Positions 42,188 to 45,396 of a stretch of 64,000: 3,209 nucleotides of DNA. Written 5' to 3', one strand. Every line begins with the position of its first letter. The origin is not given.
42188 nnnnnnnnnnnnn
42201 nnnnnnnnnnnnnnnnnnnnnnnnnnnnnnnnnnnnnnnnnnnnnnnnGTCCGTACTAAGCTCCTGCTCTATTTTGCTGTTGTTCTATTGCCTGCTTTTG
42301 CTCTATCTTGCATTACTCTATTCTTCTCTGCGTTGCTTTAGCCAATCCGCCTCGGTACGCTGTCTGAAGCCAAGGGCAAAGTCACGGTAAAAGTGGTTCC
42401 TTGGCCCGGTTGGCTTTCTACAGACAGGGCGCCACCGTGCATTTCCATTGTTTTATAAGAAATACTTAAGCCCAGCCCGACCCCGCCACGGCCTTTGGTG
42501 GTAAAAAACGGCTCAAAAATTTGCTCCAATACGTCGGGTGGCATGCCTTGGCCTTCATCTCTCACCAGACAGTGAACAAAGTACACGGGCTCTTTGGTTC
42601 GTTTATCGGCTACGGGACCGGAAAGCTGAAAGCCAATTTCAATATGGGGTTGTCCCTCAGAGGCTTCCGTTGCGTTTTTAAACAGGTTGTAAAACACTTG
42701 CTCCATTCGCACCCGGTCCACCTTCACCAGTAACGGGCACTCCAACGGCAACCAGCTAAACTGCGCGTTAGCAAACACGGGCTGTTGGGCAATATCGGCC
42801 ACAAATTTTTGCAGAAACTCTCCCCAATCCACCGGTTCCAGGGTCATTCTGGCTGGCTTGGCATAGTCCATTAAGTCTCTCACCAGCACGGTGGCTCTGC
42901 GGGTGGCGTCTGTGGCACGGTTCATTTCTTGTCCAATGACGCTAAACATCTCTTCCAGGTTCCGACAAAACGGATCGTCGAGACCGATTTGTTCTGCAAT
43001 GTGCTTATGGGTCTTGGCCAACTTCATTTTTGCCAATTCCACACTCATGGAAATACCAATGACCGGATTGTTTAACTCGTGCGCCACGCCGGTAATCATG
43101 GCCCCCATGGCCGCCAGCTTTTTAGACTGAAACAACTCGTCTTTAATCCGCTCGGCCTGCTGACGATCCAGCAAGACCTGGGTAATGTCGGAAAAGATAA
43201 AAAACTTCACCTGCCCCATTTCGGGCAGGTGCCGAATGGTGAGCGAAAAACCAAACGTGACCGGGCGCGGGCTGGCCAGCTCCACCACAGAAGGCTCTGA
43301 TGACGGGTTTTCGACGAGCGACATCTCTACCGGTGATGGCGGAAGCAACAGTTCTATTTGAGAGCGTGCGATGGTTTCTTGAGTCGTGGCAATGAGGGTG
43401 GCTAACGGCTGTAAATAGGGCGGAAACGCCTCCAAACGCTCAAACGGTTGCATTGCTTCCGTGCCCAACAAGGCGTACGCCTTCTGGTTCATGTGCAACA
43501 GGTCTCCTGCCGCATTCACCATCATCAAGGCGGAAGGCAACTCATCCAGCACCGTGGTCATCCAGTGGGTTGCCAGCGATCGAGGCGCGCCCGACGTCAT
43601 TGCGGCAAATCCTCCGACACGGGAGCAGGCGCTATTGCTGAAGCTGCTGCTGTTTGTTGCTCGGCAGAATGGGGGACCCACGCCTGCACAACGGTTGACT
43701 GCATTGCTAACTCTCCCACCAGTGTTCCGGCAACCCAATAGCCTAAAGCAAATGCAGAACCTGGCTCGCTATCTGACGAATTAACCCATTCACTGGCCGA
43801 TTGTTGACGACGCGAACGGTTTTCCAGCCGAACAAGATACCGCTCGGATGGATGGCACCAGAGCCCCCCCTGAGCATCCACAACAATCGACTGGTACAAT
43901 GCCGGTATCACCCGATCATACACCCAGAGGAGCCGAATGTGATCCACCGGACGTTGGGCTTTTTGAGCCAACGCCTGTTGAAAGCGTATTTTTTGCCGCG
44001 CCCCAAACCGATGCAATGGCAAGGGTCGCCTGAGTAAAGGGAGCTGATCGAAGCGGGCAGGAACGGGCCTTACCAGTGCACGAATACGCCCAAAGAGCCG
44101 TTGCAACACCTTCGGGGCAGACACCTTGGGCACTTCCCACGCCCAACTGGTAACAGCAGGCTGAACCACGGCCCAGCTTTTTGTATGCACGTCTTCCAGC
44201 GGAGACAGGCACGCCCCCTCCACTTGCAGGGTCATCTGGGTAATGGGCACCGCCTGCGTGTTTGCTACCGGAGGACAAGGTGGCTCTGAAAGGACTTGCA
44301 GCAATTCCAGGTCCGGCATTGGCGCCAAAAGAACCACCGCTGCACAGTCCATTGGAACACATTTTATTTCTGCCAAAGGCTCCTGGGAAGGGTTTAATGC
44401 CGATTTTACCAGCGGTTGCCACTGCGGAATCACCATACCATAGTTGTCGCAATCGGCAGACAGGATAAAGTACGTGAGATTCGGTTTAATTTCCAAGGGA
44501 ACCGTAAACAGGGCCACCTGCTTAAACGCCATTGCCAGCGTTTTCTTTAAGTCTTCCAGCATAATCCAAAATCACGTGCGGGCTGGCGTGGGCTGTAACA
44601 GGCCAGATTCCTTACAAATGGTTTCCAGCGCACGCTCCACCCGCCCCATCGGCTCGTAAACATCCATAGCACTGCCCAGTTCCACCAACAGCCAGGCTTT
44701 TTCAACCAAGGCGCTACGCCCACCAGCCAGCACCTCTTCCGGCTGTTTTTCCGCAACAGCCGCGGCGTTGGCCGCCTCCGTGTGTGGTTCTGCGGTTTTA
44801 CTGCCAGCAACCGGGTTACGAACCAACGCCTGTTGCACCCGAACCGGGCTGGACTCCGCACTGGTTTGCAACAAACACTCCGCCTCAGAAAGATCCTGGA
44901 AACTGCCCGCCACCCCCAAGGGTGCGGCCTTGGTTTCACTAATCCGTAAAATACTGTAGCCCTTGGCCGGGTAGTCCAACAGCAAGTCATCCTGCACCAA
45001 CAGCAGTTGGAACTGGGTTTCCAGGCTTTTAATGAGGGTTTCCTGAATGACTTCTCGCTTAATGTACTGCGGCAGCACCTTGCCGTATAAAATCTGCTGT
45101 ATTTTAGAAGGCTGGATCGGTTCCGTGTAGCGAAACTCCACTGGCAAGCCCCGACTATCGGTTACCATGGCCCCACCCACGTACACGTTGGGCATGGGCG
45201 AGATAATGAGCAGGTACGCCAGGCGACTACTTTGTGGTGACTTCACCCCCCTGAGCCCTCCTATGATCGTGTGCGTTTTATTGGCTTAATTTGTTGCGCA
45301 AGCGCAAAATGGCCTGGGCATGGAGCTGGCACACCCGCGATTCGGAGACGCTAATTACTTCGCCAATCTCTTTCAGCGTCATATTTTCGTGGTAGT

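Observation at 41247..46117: fliA (sigma-28) operon ends in a REC::RsbW/SpoIIAB-like anti-sigma kinase fusion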

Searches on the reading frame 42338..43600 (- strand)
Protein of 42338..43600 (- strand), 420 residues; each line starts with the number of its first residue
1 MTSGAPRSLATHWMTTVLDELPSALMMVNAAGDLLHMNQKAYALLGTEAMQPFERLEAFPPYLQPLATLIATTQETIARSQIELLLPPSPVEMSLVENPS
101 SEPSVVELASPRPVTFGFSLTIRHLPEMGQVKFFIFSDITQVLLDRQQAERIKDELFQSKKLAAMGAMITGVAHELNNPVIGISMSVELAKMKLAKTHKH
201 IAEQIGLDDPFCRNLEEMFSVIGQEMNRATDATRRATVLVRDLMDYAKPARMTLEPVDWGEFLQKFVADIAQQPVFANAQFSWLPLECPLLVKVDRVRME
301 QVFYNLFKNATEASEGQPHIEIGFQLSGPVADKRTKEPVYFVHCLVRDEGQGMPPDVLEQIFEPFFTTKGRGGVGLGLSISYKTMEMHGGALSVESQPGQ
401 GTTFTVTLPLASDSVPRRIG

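Call 3: search_protein_families(library=pfam, proteins=[window:42338-43600:-], max_evalue=0.1)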
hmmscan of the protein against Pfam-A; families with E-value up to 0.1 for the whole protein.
window:42338-43600:- (420 aa): 3 families
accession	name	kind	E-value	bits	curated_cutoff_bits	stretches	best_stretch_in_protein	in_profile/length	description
PF02518.31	HATPase_c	-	3e-25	89.2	26.4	1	295-411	2-110/111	Histidine kinase-, DNA gyrase B-, and HSP90-like ATPase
PF00512.31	HisKA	-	4.1e-07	30.4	26.9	1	165-204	2-42/66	His Kinase A (phospho-acceptor) domain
PF13188.13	PAS_8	-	0.00056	20.2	21.8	1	16-61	5-48/65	PAS domain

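Call 4: search_protein_families(library=ncbifam, proteins=[window:42338-43600:-], max_evalue=0.1)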
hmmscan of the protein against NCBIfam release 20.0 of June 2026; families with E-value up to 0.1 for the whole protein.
window:42338-43600:- (420 aa): 81 families (the best 25 are shown)
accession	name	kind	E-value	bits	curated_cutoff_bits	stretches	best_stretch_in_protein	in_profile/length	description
NF010411.0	PRK13837.1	equivalog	9.8e-45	152.8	647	2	224-413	487-678/828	two-component system VirA-like sensor kinase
NF008468.0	PRK11360.1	equivalog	2.6e-44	151.6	646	1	143-413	374-611/616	two-component system sensor histidine kinase AtoS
NF007688.0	PRK10364.1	equivalog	1.6e-35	122.8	479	1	149-412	224-453/460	two-component system sensor histidine kinase ZraS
NF047497.1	HK_LIC_12097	equivalog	3.6e-34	118.1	500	1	149-410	135-366/367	LIC_12097 family sensor histidine kinase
NF052574.1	HisKinEspCMyxo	equivalog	1.4e-32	112.7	1200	1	148-413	400-640/785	serine histidine kinase EspC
NF038348.1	T2SS_HK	subfamily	4.2e-31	108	450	1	150-410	312-573/574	histidine kinase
NF041777.1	sens_FixL_Rhizob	equivalog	5.5e-31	107.7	850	1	115-412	211-483/485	sensor protein FixL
NF052573.1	HisKinEspAMyxo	equivalog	1.9e-30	105.5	1400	1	139-412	356-613/755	serine histidine kinase EspA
NF047466.1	hybrid_RR_LvrB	exception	4.9e-30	104.9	500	1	151-410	138-376/377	hybrid histidine kinase/response regulator LvrB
NF046020.1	HisKinCckABruc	equivalog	2.5e-28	98.4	1000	1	149-410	464-707/868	cell cycle histidine kinase CckA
NF010076.0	PRK13557.1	subfamily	6e-28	97.6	631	1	129-414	132-398/540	histidine kinase famiy protein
NF046044.1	PnpS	equivalog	9.4e-28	97.3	400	1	232-409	216-390/390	two-component system histidine kinase PnpS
NF046026.1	HisKinCckACaul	equivalog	1e-26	93.3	1000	1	143-413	280-535/678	cell cycle histidine kinase CckA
NF053867.1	SprKinKinDBac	equivalog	1.1e-25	90.1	775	1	136-412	259-499/500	sporulation kinase KinD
TIGR02916.1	PEP_his_kin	equivalog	3.1e-23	82.2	300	1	150-409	460-679/679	XrtA/PEP-CTERM system histidine kinase PrsK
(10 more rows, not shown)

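Call 69: search_protein_families(library=padloc, proteins=[window:42338-43600:-], max_evalue=0.01)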
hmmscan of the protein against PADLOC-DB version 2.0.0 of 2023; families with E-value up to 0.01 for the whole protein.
window:42338-43600:- (420 aa): 0 families

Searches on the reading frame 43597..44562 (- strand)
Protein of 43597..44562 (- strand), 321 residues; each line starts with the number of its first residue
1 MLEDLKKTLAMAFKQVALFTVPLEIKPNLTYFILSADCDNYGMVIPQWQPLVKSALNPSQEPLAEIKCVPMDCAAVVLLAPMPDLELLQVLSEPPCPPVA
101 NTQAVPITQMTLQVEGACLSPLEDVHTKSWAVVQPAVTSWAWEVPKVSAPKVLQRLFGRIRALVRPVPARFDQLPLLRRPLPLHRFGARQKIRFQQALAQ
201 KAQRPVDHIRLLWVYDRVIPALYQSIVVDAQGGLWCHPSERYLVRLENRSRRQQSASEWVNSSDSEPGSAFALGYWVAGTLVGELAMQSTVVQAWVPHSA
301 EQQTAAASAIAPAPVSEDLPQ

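Call 3: search_protein_families(library=pfam, proteins=[window:43597-44562:-], max_evalue=0.1)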
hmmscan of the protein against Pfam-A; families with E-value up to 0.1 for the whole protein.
window:43597-44562:- (321 aa): 0 families

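Call 4: search_protein_families(library=ncbifam, proteins=[window:43597-44562:-], max_evalue=0.1)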
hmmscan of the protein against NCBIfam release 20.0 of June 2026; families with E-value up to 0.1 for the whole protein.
window:43597-44562:- (321 aa): 0 families

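Call 13: find_homologous_proteins(query=window:43597-44562:-, max_evalue=0.001)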
Query window:43597-44562:- (321 aa): 1 proteins with E <= 0.001 among 4106 candidates.
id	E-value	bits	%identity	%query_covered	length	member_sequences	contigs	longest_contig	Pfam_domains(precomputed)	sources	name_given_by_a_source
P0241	9.8e-210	713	100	100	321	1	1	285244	-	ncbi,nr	ncbi:MAG: hypothetical protein SFZ03_10875 [Candidatus Melainabacteria bacterium]|nr:hypothetical pr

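Call 69: search_protein_families(library=padloc, proteins=[window:43597-44562:-], max_evalue=0.01)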
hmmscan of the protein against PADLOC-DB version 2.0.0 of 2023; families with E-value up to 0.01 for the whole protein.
window:43597-44562:- (321 aa): 0 families

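Call 75: search_protein_representatives(protein=window:43597-44562:-)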
Query: 321 residues. Proteins with E-value up to 0.001 (for the whole library): 70; up to 1e-10: 14; up to 1e-30: 1. The best 70 are listed.
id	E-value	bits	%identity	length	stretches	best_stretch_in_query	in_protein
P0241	3.1e-210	713.2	100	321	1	1-321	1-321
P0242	1.2e-15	74.0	29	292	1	3-239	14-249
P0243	1.5e-14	70.3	35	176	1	126-253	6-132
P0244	3.1e-14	69.3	28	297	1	2-270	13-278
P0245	7.7e-13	64.7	31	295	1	2-240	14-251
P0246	9.1e-13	64.5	28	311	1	3-248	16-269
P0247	1.1e-12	64.2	26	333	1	5-245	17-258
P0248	2.0e-12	63.4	33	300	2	162-259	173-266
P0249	1.0e-11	61.0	32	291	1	2-239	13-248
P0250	2.0e-11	60.1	31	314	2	149-256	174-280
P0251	2.1e-11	60.0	33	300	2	124-238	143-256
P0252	3.6e-11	59.2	24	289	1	10-245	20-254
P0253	7.2e-11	58.3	26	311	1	2-246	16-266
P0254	7.9e-11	58.1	29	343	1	62-241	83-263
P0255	1.5e-10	57.2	26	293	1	3-241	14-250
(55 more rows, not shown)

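Call 79: search_solved_structures(query=A5, max_evalue=10)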
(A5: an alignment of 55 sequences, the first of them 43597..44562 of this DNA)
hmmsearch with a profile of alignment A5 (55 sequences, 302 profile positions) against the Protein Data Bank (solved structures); distinct sequences matched with E-value up to 10: 0.

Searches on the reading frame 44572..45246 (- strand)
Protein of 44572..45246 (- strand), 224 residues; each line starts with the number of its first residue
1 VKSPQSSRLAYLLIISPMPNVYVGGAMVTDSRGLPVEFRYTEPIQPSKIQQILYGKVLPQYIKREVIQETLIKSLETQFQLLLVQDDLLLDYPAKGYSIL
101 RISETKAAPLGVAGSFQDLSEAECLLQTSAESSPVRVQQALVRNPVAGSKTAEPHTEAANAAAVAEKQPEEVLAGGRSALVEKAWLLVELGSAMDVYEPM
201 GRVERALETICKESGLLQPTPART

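Call 3: search_protein_families(library=pfam, proteins=[window:44572-45246:-], max_evalue=0.1)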
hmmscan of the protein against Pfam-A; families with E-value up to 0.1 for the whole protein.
window:44572-45246:- (224 aa): 1 family
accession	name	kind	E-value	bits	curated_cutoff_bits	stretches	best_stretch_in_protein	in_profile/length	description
PF12320.13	SbcD_C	-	0.065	14.1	24.4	0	169-210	12-50/94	Type 5 capsule protein repressor C-terminal domain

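Call 4: search_protein_families(library=ncbifam, proteins=[window:44572-45246:-], max_evalue=0.1)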
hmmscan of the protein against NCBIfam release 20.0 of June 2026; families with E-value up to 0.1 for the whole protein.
window:44572-45246:- (224 aa): 0 families

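Call 12: find_homologous_proteins(query=window:44572-45246:-, max_evalue=0.001)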
Query window:44572-45246:- (224 aa): 127 proteins with E <= 0.001 among 2188 candidates; the best 120 are listed.
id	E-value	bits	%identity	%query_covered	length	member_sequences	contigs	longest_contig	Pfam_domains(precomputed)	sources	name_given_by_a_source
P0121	2.1e-137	473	100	100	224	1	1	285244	-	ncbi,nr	ncbi:MAG: hypothetical protein SFZ03_10880 [Candidatus Melainabacteria bacterium]|nr:hypothetical pr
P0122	5.3e-68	247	57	97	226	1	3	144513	-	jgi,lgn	jgi:hypothetical protein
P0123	1.8e-63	232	54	96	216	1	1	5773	-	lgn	-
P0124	1.7e-62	229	54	96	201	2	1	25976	-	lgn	-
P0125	3.5e-62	228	55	95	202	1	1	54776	-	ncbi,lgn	-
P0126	4.5e-62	227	52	96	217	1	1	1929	-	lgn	-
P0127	2.0e-61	225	54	94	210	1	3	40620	-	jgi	jgi:hypothetical protein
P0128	2.0e-61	225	50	97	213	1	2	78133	-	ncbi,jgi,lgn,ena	jgi:hypothetical protein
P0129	3.0e-61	225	51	98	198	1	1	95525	-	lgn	-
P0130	3.4e-61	225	50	95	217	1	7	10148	-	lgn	-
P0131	5.0e-61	224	54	96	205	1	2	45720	-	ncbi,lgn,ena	-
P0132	1.1e-60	223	52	98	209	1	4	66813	-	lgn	-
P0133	1.1e-60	223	54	93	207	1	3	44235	-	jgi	jgi:hypothetical protein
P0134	1.2e-60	223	51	99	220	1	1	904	-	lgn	-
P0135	1.3e-60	223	53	96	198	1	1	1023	-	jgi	jgi:hypothetical protein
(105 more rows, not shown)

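Call 25: predict_structure(alignment_id=A1)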
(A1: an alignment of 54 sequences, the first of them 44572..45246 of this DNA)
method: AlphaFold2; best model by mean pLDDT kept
length: 224 residues; sequences in the alignment: 54
mean_pLDDT: 88.3   pTM: 0.81
mean pLDDT of the five models: 88.3, 88.2, 88.1, 87.5, 87.2
residues with pLDDT >= 90: 173; 70-90: 14; 50-70: 28; < 50: 9
segments of 3 or more residues with pLDDT < 50: 165-169
pLDDT, mean of each block of 10 residues (from residue 1): 80 97 98 97 95 93 96 97 97 94 97 96 96 96 65 54 49 67 95 96 98 92 79
secondary structure, 60 per line:
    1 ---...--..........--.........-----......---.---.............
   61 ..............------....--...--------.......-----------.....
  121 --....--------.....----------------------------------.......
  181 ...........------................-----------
elements in order: E9-18 E21-29 E35-40 H48-74 E81-84 E98-104 E116-120 E123-126 E135-139 H174-191 H198-213

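Call 69: search_protein_families(library=padloc, proteins=[window:44572-45246:-], max_evalue=0.01)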
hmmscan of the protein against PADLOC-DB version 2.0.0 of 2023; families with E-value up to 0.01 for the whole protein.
window:44572-45246:- (224 aa): 0 families

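Call 80: search_solved_structures(query=A1, max_evalue=10)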
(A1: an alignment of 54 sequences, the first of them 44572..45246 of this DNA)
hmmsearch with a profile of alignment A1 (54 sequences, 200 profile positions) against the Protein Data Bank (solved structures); distinct sequences matched with E-value up to 10: 1.
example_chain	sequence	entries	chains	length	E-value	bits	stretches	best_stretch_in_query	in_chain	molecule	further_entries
5x1x_A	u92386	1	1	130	1.5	11.7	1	62-122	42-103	Mutator mutT protein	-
